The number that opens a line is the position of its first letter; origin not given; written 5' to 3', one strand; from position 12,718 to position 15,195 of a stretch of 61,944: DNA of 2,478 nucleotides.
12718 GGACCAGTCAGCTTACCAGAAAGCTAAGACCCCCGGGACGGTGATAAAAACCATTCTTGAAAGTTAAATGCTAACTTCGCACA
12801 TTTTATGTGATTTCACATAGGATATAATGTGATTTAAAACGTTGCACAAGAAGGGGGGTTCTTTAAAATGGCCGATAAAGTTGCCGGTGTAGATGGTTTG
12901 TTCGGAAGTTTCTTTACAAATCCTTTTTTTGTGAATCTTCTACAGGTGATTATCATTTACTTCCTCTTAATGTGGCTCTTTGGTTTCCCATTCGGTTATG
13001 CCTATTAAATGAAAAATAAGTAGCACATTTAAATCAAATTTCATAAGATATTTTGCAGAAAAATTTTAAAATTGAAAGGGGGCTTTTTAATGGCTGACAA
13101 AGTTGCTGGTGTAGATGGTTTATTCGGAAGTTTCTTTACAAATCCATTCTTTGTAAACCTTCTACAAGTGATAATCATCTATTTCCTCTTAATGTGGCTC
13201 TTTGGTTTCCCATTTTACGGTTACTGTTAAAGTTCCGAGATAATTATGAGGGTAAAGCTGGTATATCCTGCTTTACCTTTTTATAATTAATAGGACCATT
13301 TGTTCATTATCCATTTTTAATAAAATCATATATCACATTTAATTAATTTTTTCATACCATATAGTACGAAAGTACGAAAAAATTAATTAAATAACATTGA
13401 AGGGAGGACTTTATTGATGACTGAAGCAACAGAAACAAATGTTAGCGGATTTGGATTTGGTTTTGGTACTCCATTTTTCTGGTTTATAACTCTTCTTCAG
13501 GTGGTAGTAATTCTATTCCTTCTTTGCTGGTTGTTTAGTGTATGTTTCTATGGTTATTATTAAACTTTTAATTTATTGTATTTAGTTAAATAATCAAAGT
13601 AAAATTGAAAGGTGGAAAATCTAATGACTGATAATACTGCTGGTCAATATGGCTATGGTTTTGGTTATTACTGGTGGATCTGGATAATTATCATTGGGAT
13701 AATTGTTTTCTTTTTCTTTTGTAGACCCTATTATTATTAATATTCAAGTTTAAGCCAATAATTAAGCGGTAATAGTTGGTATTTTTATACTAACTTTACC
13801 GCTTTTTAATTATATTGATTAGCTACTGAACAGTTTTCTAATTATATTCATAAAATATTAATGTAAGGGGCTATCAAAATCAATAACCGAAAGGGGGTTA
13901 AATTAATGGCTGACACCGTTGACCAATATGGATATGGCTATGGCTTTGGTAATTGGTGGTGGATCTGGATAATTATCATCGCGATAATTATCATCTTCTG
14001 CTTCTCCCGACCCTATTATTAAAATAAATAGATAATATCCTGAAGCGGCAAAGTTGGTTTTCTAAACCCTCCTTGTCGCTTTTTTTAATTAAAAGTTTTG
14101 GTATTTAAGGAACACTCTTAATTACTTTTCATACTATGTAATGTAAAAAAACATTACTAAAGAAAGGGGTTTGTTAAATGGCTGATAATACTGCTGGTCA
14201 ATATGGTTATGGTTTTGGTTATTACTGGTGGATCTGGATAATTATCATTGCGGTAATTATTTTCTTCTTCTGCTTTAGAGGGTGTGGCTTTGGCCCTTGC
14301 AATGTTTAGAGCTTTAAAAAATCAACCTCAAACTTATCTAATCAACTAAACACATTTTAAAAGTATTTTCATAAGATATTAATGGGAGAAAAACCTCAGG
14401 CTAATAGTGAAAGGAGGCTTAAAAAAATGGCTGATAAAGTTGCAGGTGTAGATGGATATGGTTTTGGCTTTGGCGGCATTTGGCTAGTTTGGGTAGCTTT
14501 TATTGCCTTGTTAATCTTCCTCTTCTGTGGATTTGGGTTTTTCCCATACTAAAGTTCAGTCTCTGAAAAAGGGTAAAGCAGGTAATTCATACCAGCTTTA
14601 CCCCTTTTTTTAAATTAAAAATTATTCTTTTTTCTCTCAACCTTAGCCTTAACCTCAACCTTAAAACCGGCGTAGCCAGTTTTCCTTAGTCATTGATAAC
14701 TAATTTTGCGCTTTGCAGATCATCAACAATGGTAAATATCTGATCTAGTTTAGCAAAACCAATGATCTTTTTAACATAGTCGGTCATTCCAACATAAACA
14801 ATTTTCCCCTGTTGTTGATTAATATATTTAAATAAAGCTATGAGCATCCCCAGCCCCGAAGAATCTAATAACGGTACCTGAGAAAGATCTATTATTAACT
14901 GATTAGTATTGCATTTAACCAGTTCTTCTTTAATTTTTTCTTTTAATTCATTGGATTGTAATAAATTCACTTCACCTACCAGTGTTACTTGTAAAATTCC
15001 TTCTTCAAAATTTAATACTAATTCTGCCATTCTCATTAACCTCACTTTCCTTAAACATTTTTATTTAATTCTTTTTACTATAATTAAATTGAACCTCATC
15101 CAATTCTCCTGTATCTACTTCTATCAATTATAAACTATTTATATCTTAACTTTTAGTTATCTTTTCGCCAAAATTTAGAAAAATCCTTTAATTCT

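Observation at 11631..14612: Tandem array of eight 38-48 aa Gly/aromatic plus hydrophobic-helix peptide genes, invisible to the ORF track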

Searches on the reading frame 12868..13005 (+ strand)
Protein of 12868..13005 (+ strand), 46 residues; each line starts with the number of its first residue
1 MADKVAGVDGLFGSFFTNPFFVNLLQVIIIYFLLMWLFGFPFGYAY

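Call 3: search_protein_families(library=ncbifam, max_evalue=10, proteins=[window:12868-13005:+])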
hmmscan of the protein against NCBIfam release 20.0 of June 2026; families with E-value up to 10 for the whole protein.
seq(46 aa): 0 families

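Call 4: search_protein_families(library=pfam, max_evalue=10, proteins=[window:12868-13005:+])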
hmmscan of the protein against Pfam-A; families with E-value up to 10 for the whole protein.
seq(46 aa): 0 families

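Call 32: search_protein_representatives(alignment_id=A2)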
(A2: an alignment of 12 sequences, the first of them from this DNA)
Query: 12 sequences, 45 profile positions. Proteins with E-value up to 0.001 (for the whole library): 15; up to 1e-10: 2; up to 1e-30: 0. The best 15 are listed.
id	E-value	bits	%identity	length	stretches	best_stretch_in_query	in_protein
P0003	8.0e-21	89.8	-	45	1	1-45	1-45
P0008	4.8e-11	58.5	-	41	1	13-45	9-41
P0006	3.3e-10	55.8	-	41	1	1-39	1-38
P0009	3.7e-10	55.7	-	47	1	1-42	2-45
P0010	2.7e-08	49.7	-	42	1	1-41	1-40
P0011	4.8e-08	48.9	-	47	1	2-43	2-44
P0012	8.5e-07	44.9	-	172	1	8-45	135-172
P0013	2.7e-05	40.1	-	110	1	1-43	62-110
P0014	6.3e-05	39.0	-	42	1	11-45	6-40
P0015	8.9e-05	38.5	-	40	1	1-39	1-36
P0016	1.2e-04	38.0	-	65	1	2-44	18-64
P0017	1.8e-04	37.5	-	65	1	10-41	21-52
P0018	2.7e-04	37.0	-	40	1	1-35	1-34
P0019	6.1e-04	35.8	-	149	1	16-42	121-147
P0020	8.3e-04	35.4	-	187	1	7-45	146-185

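Call 35: find_related_loci(query=A3, collection=genome_contigs, flank=10000)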
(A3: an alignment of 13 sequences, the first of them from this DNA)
Query A3 (46 aa) in genome_contigs; peptide patterns used: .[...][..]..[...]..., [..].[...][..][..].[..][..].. (x = any residue, [..] = any of these).
218 stretches matched a pattern; 11 encode a relative of the query (tblastn E <= 1e-3); 10 distinct loci.
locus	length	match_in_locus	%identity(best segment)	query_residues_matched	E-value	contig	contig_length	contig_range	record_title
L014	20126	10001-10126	57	1-42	2e-9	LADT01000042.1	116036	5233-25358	MAG: Clostridiaceae bacterium BRH_c20a BRHa_1004643, whole genome shotgun sequence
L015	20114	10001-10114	64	1-39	6e-9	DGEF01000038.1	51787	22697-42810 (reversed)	MAG TPA_asm: Peptococcaceae bacterium UBA3933 UBA3933_contig_3585, whole genome shotgun sequence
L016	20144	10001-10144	53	1-45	7e-9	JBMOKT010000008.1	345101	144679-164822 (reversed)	MAG: Bacillota bacterium isolate Betzabe_MAG005 MAG005_8, whole genome shotgun sequence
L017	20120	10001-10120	60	1-40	1e-8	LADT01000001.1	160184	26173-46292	MAG: Clostridiaceae bacterium BRH_c20a BRHa_1002414, whole genome shotgun sequence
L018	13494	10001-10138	54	1-43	1e-7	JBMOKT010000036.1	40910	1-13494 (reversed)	MAG: Bacillota bacterium isolate Betzabe_MAG005 MAG005_36, whole genome shotgun sequence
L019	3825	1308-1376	74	18-40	2e-7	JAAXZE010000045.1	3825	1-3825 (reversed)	MAG: Clostridia bacterium isolate AS01afH2WH_13 9107_AS01, whole genome shotgun sequence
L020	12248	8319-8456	54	1-42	5e-7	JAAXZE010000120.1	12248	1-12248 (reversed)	MAG: Clostridia bacterium isolate AS01afH2WH_13 22838_AS01, whole genome shotgun sequence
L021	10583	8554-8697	54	1-46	2e-6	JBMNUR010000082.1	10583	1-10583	MAG: Peptococcales bacterium isolate SBF912SR1HQ0049 scaffold_21752_c1, whole genome shotgun sequence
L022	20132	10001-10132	50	1-42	5e-6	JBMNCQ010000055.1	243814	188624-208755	MAG: Peptococcaceae bacterium isolate Bins.048 NODE_108, whole genome shotgun sequence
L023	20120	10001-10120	56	1-38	2e-5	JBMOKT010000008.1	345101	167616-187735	MAG: Bacillota bacterium isolate Betzabe_MAG005 MAG005_8, whole genome shotgun sequence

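Call 58: predict_structure(alignment_id=A2)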
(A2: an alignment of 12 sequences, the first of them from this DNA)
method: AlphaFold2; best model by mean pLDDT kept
length: 46 residues; sequences in the alignment: 12
mean_pLDDT: 68.7   pTM: 0.43
mean pLDDT of the five models: 68.7, 67.7, 67.3, 64.9, 63.4
residues with pLDDT >= 90: 4; 70-90: 18; 50-70: 16; < 50: 8
segments of 3 or more residues with pLDDT < 50: 1-3, 44-46
pLDDT, mean of each block of 10 residues (from residue 1): 50 71 88 78 49
secondary structure, 60 per line:
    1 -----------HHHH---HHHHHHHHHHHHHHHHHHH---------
elements in order: H12-15 H19-37

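Call 67: search_solved_structures(query=A2, max_evalue=1)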
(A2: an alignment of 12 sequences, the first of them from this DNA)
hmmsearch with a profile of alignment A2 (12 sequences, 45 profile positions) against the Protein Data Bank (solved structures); distinct sequences matched with E-value up to 1: 0.

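Call 68: search_protein_families(library=phrogs, max_evalue=0.1, proteins=[window:12868-13005:+])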
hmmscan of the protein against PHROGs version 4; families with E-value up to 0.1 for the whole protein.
seq(46 aa): 0 families

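Call 76: find_related_loci(query=A2, collection=viral_contigs, flank=5000)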
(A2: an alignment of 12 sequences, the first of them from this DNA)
Query A2 (46 aa) in viral_contigs; peptide patterns used: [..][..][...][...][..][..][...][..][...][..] (x = any residue, [..] = any of these).
281 stretches matched a pattern, but none encodes a relative of the query by tblastn (E <= 1e-3).

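Call 80: list_cluster_members(proteins=[P0009, P0010, P0011, P0014, P0015, P0016, P0017, P0018, P0019, P0020])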
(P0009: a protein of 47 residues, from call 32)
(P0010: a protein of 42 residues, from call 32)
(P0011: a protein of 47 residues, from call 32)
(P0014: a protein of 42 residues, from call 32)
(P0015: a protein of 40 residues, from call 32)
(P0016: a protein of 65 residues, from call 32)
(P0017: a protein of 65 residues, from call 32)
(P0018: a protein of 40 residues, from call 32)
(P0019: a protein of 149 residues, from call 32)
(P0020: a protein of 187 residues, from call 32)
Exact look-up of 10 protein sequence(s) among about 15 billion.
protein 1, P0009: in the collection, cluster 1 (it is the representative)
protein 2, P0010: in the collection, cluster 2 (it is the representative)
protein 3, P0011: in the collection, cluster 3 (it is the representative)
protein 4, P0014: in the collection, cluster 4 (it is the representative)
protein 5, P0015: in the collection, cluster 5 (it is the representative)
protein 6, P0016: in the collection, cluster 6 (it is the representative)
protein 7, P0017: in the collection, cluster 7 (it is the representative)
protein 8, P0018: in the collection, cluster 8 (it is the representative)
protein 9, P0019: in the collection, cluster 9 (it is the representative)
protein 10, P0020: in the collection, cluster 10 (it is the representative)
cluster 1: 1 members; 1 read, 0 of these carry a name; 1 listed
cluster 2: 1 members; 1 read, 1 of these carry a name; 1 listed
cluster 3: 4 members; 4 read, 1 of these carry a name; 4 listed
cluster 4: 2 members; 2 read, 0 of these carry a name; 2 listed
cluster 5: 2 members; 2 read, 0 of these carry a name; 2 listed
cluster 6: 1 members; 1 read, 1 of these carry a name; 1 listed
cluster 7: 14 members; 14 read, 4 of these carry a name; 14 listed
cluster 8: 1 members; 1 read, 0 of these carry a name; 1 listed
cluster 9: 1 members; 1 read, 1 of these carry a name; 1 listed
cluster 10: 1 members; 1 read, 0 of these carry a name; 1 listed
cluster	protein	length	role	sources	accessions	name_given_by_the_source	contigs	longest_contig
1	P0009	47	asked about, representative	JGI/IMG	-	-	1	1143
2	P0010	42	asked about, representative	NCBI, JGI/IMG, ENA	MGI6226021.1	MAG: hypothetical protein ACOYJ1_07210 [Peptococcales bacterium] | hypothetical protein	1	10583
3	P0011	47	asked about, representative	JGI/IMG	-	-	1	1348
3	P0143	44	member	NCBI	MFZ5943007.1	MAG: hypothetical protein ACOYVD_02780 [Bacillota bacterium]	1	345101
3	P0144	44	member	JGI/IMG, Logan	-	-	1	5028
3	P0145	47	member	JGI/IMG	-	-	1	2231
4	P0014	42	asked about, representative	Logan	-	-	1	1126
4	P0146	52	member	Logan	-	-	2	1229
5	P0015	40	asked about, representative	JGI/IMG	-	-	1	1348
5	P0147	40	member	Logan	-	-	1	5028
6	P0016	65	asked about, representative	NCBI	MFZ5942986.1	MAG: hypothetical protein ACOYVD_02675 [Bacillota bacterium]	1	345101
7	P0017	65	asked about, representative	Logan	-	-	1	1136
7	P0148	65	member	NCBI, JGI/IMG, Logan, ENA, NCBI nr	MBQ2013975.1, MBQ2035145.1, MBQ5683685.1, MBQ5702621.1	MAG: hypothetical protein II218_04475 [Peptococcaceae bacterium] | hypothetical protein | hypothetical protein [Peptococcaceae bacterium]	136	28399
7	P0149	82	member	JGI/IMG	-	hypothetical protein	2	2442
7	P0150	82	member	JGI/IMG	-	hypothetical protein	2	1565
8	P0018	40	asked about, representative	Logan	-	-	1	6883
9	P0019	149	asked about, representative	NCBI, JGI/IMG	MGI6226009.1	MAG: hypothetical protein ACOYJ1_07150 [Peptococcales bacterium] | hypothetical protein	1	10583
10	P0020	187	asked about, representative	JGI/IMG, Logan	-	-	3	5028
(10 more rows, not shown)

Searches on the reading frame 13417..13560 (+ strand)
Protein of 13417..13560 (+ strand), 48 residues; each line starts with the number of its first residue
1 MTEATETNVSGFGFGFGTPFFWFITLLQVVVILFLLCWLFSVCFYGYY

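Call 3: search_protein_families(library=ncbifam, max_evalue=10, proteins=[window:13417-13560:+])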
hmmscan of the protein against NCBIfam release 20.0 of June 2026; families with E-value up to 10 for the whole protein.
seq(48 aa): 0 families

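Call 4: search_protein_families(library=pfam, max_evalue=10, proteins=[window:13417-13560:+])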
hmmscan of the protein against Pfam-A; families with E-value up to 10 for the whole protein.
seq(48 aa): 2 families
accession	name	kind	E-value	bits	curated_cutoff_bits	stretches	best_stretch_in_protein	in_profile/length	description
PF14979.11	TMEM52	-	0.041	14.3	26.4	1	21-44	9-32/132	Transmembrane 52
PF10717.14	ODV-E18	-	0.17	12.2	28.1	1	22-42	26-46/87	Occlusion-derived virus envelope protein ODV-E18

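Call 68: search_protein_families(library=phrogs, max_evalue=0.1, proteins=[window:13417-13560:+])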
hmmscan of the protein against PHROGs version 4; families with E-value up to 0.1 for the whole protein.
seq(48 aa): 0 families

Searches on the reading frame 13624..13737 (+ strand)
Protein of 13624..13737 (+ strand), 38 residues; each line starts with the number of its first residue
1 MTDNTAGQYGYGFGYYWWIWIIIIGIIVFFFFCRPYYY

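Call 3: search_protein_families(library=ncbifam, max_evalue=10, proteins=[window:13624-13737:+])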
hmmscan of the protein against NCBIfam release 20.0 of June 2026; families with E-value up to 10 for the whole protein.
seq(38 aa): 0 families

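Call 4: search_protein_families(library=pfam, max_evalue=10, proteins=[window:13624-13737:+])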
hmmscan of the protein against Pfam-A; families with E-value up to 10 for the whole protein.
seq(38 aa): 2 families
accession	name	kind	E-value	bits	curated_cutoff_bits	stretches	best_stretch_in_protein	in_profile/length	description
PF09753.14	Use1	-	0.1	12.7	38.3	1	6-31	209-234/243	Membrane fusion protein Use1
PF06480.20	FtsH_ext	-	3.6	8.3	25.5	1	17-32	1-16/103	FtsH Extracellular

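Call 68: search_protein_families(library=phrogs, max_evalue=0.1, proteins=[window:13624-13737:+])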
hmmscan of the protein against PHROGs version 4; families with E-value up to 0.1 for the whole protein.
seq(38 aa): 0 families

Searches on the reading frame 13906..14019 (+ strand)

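Call 3: search_protein_families(library=ncbifam, max_evalue=10, proteins=[window:13906-14019:+])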
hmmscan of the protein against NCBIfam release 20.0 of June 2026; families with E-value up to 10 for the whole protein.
seq(38 aa): 1 family
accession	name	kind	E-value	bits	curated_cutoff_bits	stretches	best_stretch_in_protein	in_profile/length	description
NF045999.1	MAG1140_fam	equivalog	2.5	8.3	35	1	16-33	7-24/126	MAG1140 family protein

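Call 4: search_protein_families(library=pfam, max_evalue=10, proteins=[window:13906-14019:+])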
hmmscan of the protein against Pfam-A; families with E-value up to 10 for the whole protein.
seq(38 aa): 4 families
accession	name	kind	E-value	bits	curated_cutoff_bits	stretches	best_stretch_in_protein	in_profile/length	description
PF12575.13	Pox_EPC_I2-L1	-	0.13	13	23.4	1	13-30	42-59/72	Poxvirus entry protein complex L1 and I2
PF11669.13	WBP-1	-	0.31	12.2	28.1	1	17-33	21-37/102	WW domain-binding protein 1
PF09753.14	Use1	-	1.7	8.6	38.3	1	17-31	219-233/243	Membrane fusion protein Use1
PF05739.25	SNARE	-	5.3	7.5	26.8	1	18-33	36-51/53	SNARE domain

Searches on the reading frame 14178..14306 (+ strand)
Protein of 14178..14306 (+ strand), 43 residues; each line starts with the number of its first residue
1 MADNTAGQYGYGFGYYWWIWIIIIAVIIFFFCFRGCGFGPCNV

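Call 3: search_protein_families(library=ncbifam, max_evalue=10, proteins=[window:14178-14306:+])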
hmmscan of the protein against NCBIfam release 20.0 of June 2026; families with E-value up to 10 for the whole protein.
seq(43 aa): 1 family
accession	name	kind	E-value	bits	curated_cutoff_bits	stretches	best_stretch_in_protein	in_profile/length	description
NF001940.0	PRK00720.1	equivalog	2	8.5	83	1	18-32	7-21/78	twin-arginine translocase TatA/TatE family subunit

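Call 4: search_protein_families(library=pfam, max_evalue=10, proteins=[window:14178-14306:+])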
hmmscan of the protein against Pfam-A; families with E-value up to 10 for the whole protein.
seq(43 aa): 3 families
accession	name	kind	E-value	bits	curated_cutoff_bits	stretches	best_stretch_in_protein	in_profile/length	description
PF09753.14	Use1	-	0.02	15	38.3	1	5-31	208-234/243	Membrane fusion protein Use1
PF01601.21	CoV_S2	-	0.78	8.7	40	1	7-32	495-520/521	Coronavirus spike glycoprotein S2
PF06480.20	FtsH_ext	-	9.5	6.9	25.5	0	17-31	1-15/103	FtsH Extracellular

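Call 68: search_protein_families(library=phrogs, max_evalue=0.1, proteins=[window:14178-14306:+])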
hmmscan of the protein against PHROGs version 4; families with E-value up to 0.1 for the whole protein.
seq(43 aa): 1 family
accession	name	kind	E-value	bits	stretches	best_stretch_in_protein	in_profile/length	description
phrog_16490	-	unknown function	0.086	13.5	1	7-39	20-53/286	-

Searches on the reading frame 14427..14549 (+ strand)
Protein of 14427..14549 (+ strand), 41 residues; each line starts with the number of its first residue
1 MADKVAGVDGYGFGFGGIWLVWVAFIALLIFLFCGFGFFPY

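Call 3: search_protein_families(library=ncbifam, max_evalue=10, proteins=[window:14427-14549:+])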
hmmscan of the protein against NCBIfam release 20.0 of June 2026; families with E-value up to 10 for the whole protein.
seq(41 aa): 0 families

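Call 4: search_protein_families(library=pfam, max_evalue=10, proteins=[window:14427-14549:+])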
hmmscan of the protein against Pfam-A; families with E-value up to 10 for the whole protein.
seq(41 aa): 1 family
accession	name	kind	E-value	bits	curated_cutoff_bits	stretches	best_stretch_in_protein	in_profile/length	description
PF20682.3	Hanta_Gc_C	-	1.6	8.8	28.5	1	11-36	189-214/229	Hantavirus glycoprotein Gc, C-terminal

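Call 68: search_protein_families(library=phrogs, max_evalue=0.1, proteins=[window:14427-14549:+])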
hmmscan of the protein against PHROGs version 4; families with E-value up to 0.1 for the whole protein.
seq(41 aa): 0 families

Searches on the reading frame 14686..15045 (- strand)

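Call 8: search_protein_families(library=pfam, max_evalue=0.001, proteins=[window:14686-15045:-])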
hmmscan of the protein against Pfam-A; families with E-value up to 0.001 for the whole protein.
window:14686-15045:- (119 aa): 2 families
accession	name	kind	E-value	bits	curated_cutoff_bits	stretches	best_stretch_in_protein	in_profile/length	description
PF01740.26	STAS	-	8.1e-19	67.8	22.6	1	11-113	4-106/106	STAS domain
PF13466.11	STAS_2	-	1.8e-08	34.9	29.2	1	20-95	1-74/80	STAS domain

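Call 52: search_protein_families(library=ncbifam, max_evalue=0.1, proteins=[window:14686-15045:-])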
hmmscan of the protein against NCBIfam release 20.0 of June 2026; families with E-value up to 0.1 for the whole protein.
window:14686-15045:- (119 aa): 9 families
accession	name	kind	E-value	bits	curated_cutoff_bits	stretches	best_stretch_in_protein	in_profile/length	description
TIGR02886.1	spore_II_AA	equivalog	6.7e-19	67.9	114.75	1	14-113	6-105/106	anti-sigma F factor antagonist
TIGR00377.1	ant_ant_sig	superfamily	1.8e-18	66.4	53.45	1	11-110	7-106/108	anti-sigma factor antagonist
NF033618.0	mlaB_1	equivalog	5.2e-08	33.2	90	1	45-104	33-92/94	lipid asymmetry maintenance protein MlaB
NF045506.1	antisigant_RssC_Pseudo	equivalog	5.5e-08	32.7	250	1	13-117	10-115/159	anti-sigma factor antagonist RssC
NF052652.1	YtvA_fam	equivalog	3e-05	23.7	250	1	10-89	138-217/243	YtvA family blue-light photoreceptor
NF047705.1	slr1659_superfam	superfamily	0.00019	21.7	100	1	14-82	13-84/111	slr1659 superfamily regulator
NF002134.0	PRK00971.1-4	equivalog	0.0042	15.9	557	1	18-93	330-403/429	glutaminase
TIGR00815.1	sulP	subfamily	0.021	13.3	380.45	1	36-94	476-543/565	sulfate permease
NF008660.1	PRK11660.1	equivalog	0.045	12.1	614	1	14-100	462-545/572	C4-dicarboxylic acid transporter DauA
